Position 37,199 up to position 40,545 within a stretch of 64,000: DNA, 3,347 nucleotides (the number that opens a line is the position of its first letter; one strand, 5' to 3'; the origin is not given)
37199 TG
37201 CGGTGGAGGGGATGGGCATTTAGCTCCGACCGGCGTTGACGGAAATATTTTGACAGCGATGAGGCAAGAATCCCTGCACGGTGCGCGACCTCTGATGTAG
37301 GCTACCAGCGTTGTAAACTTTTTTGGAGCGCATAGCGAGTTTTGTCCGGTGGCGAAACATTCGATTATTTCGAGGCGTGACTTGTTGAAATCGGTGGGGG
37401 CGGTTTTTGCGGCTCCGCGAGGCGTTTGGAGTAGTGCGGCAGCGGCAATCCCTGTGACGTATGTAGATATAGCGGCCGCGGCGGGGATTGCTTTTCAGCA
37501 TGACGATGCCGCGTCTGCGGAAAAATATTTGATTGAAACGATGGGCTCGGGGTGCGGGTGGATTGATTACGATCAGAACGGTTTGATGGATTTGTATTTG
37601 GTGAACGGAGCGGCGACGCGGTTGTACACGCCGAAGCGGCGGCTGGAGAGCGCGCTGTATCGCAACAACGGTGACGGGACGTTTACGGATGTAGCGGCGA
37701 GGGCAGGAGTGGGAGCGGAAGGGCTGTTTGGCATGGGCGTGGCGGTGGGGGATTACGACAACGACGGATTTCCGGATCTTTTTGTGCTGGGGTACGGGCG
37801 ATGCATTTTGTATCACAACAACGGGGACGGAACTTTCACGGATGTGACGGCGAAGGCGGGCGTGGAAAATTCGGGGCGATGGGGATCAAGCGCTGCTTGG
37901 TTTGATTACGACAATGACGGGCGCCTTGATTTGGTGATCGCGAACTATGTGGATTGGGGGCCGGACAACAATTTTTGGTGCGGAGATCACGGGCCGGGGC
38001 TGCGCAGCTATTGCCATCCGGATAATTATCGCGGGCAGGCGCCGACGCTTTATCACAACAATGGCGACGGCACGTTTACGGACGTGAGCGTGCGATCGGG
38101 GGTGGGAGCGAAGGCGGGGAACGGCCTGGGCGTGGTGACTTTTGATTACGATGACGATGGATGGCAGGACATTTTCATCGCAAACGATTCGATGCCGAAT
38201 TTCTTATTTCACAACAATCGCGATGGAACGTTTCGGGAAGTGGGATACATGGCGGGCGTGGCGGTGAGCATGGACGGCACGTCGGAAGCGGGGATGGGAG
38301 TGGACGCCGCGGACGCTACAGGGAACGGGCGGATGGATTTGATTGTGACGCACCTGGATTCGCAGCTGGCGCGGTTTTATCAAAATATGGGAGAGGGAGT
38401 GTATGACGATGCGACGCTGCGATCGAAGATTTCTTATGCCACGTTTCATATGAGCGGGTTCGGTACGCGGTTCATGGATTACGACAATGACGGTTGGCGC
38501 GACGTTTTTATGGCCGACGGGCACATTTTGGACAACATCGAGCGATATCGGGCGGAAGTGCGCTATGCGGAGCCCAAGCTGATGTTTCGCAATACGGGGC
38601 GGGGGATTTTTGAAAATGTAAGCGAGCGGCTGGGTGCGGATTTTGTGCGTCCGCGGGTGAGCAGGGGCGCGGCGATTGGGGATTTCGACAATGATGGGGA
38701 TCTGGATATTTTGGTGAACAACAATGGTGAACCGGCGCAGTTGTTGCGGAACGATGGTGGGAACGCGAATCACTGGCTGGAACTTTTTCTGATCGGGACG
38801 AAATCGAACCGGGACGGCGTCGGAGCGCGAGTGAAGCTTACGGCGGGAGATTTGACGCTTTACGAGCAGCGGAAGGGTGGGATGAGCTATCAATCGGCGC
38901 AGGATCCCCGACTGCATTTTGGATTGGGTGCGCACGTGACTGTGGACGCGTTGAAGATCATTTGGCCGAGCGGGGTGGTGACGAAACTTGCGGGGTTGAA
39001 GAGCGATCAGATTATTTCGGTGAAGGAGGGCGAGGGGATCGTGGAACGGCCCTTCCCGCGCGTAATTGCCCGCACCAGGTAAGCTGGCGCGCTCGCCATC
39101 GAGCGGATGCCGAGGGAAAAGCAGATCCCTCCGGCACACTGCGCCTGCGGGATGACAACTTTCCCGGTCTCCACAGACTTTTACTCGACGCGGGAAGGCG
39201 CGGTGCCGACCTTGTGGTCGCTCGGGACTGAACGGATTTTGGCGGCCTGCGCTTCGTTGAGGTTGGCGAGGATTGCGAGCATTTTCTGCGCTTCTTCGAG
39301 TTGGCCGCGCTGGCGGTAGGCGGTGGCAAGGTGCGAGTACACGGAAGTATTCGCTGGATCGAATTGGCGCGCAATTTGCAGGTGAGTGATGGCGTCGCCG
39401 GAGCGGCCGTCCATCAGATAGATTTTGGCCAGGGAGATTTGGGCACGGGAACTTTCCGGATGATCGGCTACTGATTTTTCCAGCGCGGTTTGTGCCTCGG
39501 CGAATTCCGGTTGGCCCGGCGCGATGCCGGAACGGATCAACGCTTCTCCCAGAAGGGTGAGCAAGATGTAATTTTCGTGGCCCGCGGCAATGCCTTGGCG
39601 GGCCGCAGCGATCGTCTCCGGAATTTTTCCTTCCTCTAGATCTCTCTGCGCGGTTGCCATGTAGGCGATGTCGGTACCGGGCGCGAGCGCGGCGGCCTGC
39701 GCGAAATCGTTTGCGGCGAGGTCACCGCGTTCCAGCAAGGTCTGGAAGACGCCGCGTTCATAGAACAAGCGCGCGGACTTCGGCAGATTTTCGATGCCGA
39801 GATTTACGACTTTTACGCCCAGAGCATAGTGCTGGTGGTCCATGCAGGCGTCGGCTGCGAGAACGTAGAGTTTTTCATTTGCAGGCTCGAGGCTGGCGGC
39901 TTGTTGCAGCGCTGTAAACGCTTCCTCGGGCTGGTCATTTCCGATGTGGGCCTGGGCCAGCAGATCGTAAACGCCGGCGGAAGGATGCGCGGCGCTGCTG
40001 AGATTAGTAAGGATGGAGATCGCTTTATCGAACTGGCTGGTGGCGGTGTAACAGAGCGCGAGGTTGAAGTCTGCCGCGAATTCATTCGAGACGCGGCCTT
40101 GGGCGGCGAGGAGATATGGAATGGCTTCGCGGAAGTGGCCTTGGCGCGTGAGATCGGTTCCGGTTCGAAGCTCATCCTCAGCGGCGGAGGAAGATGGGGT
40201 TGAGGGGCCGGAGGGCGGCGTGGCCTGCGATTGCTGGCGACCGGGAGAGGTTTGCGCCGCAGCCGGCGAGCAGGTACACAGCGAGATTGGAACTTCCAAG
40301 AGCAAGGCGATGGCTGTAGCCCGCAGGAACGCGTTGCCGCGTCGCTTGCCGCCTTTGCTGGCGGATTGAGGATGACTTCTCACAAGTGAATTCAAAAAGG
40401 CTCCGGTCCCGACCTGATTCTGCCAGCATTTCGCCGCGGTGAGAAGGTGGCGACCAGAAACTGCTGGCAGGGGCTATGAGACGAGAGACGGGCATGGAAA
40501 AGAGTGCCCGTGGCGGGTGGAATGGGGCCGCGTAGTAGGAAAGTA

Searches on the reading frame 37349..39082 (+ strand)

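Call 9: search_protein_families(library=pfam, proteins=[window:37349-39082:+], max_evalue=0.00001)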
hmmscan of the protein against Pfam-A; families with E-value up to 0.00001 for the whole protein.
window:37349-39082:+ (577 aa): 3 families
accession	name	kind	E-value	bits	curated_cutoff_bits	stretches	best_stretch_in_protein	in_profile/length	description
PF13517.12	FG-GAP_3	-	9.1e-51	170.7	26.9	5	135-197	1-61/61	FG-GAP-like repeat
PF07593.17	UnbV_ASPIC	-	4.1e-20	71.9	23.4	1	490-556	1-67/68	ASPIC and UnbV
PF01839.29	FG-GAP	-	7.8e-08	32.5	22.1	0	127-146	1-20/37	FG-GAP repeat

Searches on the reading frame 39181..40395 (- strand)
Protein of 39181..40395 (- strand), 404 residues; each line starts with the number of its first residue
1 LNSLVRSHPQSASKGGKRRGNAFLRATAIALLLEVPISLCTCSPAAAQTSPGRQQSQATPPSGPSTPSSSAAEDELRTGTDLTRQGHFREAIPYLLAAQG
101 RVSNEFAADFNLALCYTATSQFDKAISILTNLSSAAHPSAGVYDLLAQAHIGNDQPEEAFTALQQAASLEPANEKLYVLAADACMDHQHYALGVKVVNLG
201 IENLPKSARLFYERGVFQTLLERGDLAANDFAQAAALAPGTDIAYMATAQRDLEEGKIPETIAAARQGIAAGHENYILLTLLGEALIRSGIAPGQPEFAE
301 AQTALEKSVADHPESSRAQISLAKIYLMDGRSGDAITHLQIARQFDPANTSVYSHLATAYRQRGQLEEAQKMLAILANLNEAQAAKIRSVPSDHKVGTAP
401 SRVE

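Call 9: search_protein_families(library=pfam, proteins=[window:39181-40395:-], max_evalue=0.00001)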
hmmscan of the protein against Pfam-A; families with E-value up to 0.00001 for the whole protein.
window:39181-40395:- (404 aa): 14 families
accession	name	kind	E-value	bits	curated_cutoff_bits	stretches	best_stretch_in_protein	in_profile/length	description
PF14559.12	TPR_19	-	1.5e-21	76.9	25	1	327-380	2-55/68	Tetratricopeptide repeat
PF13432.12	TPR_16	-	1.1e-16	61.3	32.7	1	297-349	12-64/65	Tetratricopeptide repeat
PF07719.23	TPR_2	-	2.7e-13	49.3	27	0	142-173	3-34/34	Tetratricopeptide repeat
PF13428.12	TPR_14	-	4.2e-13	49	23.5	0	142-182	3-43/44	Tetratricopeptide repeat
PF13431.12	TPR_17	-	2.4e-12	46.5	24.4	0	345-371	8-34/34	Tetratricopeptide repeat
PF00515.34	TPR_1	-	5.9e-12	45.3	27.8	0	352-370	3-21/34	Tetratricopeptide repeat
PF12895.13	ANAPC3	-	1.3e-10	41.9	27.2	0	145-194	28-76/82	Anaphase-promoting complex, cyclosome, subunit 3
PF13424.12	TPR_12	-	2.2e-10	41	30.1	0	300-340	28-69/77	Tetratricopeptide repeat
PF13181.12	TPR_8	-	5.9e-08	32.7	25.7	0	141-173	2-34/34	Tetratricopeptide repeat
PF13174.12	TPR_6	-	1.4e-07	32.1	26.3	0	108-132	2-26/33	Tetratricopeptide repeat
PF23914.1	TPR_CcmH_CycH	-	4.7e-07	30.2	42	0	297-383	65-154/158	Cytochrome c-type biogenesis protein H TPR domain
PF13176.12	TPR_7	-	6.8e-07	29.3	27.9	0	111-134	4-27/36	Tetratricopeptide repeat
PF13371.12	TPR_9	-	1.9e-06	28.2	35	0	187-250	8-71/73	Tetratricopeptide repeat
PF13414.12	TPR_11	-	5.9e-06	26.3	26.8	0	325-362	3-40/42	TPR repeat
